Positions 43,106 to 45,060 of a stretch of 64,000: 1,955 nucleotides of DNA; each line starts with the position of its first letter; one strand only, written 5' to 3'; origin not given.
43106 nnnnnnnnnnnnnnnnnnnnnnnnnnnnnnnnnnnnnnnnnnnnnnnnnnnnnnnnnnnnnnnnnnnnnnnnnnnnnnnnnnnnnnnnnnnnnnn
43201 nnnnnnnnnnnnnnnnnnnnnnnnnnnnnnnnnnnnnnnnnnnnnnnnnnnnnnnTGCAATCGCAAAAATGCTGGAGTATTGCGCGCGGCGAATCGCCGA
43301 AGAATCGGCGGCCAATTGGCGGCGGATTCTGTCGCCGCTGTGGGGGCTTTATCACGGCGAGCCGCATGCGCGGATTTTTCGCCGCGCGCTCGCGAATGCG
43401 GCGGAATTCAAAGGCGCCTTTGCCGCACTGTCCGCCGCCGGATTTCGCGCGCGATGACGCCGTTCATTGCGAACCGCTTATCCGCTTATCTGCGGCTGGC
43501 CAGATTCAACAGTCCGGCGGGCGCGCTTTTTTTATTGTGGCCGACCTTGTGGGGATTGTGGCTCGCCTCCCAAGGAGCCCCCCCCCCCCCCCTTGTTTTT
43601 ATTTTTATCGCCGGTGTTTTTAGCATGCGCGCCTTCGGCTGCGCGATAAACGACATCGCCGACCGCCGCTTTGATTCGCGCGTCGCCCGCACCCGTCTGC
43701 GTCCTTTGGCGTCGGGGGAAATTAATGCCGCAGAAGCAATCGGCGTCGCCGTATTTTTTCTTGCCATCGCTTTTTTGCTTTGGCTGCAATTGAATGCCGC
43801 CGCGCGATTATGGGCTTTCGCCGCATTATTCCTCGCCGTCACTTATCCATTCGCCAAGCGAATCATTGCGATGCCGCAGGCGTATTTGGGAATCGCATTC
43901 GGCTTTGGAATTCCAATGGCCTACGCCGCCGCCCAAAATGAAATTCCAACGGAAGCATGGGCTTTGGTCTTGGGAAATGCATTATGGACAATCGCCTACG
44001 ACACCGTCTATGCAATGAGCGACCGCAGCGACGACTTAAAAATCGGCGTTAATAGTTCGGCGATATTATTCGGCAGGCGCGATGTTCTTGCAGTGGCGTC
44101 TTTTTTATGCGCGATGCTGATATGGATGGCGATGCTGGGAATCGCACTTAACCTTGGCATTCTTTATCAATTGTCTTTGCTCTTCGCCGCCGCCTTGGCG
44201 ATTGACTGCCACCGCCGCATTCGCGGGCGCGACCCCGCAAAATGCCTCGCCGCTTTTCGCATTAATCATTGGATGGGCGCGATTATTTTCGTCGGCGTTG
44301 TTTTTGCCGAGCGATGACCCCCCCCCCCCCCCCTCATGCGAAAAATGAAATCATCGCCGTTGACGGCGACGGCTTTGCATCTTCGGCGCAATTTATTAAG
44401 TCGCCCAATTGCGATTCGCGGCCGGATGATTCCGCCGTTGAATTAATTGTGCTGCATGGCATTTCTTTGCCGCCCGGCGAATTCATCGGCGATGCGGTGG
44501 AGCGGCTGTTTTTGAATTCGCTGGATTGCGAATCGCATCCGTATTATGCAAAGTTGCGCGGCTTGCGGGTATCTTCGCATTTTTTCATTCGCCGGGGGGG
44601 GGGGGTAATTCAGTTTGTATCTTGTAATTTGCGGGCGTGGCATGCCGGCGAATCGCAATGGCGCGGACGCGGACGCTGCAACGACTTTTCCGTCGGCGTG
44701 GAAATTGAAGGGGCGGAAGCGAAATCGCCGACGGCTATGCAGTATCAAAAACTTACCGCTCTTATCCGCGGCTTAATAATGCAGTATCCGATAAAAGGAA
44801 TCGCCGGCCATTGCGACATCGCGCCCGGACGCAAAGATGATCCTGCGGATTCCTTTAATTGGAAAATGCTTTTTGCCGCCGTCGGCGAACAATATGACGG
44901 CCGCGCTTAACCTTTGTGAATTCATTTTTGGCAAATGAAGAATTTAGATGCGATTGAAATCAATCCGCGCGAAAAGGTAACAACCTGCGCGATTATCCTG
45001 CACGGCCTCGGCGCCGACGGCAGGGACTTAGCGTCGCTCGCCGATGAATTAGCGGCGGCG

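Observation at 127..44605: About 20 long C/G homopolymer tracts (10-16 nt), clustered in four regions and mostly in-frame inside conserved enzymes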

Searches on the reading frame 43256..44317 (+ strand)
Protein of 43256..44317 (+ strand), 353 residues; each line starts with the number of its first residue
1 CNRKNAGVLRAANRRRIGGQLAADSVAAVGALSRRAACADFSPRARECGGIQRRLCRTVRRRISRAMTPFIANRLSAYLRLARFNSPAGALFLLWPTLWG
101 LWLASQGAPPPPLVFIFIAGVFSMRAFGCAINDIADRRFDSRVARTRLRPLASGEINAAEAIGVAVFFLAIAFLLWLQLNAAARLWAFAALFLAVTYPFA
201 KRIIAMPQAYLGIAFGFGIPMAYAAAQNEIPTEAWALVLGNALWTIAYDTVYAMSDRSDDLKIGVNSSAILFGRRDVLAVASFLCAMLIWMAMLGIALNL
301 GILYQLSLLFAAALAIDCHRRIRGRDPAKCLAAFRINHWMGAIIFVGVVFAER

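Call 6: search_protein_families(library=ncbifam, proteins=[window:43280-44317:+], max_evalue=0.00001)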
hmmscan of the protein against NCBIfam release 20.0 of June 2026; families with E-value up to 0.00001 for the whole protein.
window:43280-44317:+ (345 aa): 22 families
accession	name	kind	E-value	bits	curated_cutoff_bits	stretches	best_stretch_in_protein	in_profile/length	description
TIGR01474.1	ubiA_proteo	equivalog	2.4e-89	299.6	275.45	1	68-342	2-279/282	4-hydroxybenzoate octaprenyltransferase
NF009514.0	PRK12873.1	equivalog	1.9e-53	181.8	246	1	64-344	7-295/297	4-hydroxybenzoate polyprenyltransferase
TIGR01475.1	ubiA_other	subfamily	4.8e-40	137.8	180.8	1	68-341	3-277/282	UbiA-like polyprenyltransferase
NF009526.0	PRK12888.1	equivalog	7.7e-26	91.2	364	1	64-338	12-288/301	4-hydroxybenzoate octaprenyltransferase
NF009524.0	PRK12886.1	equivalog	1e-25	90.7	387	1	65-342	6-282/291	prenyltransferase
NF009609.0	PRK13106.1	equivalog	3.7e-25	88.9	349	1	65-341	13-292/301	prenyltransferase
NF041584.1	MqnP_SCO4491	exception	1.3e-23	84.2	420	1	69-339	5-277/285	menaquinone biosynthesis prenyltransferase MqnP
NF041586.1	MqnP_DT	exception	2e-23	83.5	430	1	69-341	2-273/277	menaquinone biosynthesis prenyltransferase MqnP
NF009532.0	PRK12895.1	equivalog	7e-22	78.2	414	1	94-342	27-278/286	prenyltransferase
TIGR01473.1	cyoE_ctaB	equivalog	4e-20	72.7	210.3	1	84-341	14-278/281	heme o synthase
NF041585.1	MqnP_Cj_Hp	exception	6.1e-20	71.8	375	1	107-342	43-278/281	menaquinone biosynthesis prenyltransferase MqnP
NF009515.0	PRK12874.1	equivalog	7e-18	65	392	1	107-341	50-285/291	4-hydroxybenzoate polyprenyltransferase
NF003349.0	PRK04375.1-2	equivalog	4.2e-17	62.3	246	1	63-314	21-273/318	heme o synthase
NF009523.0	PRK12884.1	equivalog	9.3e-15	54.6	269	1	66-341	3-274/279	prenyltransferase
NF003348.0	PRK04375.1-1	equivalog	2.6e-13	50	285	1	90-248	23-184/292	heme o synthase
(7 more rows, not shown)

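Call 34: search_protein_families(library=pfam, proteins=[window:43256-44317:+], max_evalue=0.001)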
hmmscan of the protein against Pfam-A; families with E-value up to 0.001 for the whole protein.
window:43256-44317:+ (353 aa): 1 family
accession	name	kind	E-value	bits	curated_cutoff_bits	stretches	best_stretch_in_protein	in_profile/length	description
PF01040.23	UbiA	-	8.3e-62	209.2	34.2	1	93-339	1-248/250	UbiA prenyltransferase family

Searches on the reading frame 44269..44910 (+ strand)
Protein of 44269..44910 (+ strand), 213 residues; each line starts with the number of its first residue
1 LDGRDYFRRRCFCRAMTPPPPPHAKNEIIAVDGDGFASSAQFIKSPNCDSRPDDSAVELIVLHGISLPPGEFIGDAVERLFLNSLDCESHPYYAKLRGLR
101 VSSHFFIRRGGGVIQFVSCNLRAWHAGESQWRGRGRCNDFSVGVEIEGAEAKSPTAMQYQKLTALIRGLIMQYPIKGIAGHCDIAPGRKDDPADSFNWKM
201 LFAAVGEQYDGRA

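Call 6: search_protein_families(library=ncbifam, proteins=[window:44269-44910:+], max_evalue=0.00001)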
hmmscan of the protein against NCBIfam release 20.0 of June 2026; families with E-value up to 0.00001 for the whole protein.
window:44269-44910:+ (213 aa): 1 family
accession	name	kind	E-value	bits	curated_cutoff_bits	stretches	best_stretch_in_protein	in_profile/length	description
NF008758.0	PRK11789.1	equivalog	5.4e-73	244.4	143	1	31-207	6-184/190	1,6-anhydro-N-acetylmuramyl-L-alanine amidase AmpD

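Call 34: search_protein_families(library=pfam, proteins=[window:44269-44910:+], max_evalue=0.001)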
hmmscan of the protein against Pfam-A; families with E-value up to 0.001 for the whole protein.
window:44269-44910:+ (213 aa): 1 family
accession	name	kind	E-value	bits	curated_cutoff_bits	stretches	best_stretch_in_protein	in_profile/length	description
PF01510.30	Amidase_2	-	1.8e-26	93.4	26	1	55-193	3-130/131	N-acetylmuramoyl-L-alanine amidase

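Call 55: search_solved_structures(query=window:44314-44910:+, show_alignments=1, max_evalue=1e-10)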
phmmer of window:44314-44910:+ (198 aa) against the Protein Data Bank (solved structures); distinct sequences matched with E-value up to 1e-10: 6.
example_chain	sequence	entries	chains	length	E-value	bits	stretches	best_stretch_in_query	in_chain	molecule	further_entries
1j3g_A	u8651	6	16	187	7.7e-53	182.5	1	19-189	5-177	AmpD protein | 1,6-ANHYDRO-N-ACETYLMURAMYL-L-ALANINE AMIDASE AMPD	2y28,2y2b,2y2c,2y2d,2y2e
2bh7_A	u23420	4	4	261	3.4e-14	56.3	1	82-187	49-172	N-ACETYLMURAMOYL-L-ALANINE AMIDASE | N-ACETYLMURAMOYL-L-ALANINE AMIDASE AMID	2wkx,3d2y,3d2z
4bj4_A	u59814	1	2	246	8.3e-14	55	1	86-187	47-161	AMPDH2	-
4bol_A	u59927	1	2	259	1.1e-13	54.6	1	86-187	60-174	AMPDH2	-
4bpa_A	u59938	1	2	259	1.2e-13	54.6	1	86-187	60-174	AMPDH2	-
4bxd_A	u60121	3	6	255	4.4e-13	52.7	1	95-196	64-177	AMPDH3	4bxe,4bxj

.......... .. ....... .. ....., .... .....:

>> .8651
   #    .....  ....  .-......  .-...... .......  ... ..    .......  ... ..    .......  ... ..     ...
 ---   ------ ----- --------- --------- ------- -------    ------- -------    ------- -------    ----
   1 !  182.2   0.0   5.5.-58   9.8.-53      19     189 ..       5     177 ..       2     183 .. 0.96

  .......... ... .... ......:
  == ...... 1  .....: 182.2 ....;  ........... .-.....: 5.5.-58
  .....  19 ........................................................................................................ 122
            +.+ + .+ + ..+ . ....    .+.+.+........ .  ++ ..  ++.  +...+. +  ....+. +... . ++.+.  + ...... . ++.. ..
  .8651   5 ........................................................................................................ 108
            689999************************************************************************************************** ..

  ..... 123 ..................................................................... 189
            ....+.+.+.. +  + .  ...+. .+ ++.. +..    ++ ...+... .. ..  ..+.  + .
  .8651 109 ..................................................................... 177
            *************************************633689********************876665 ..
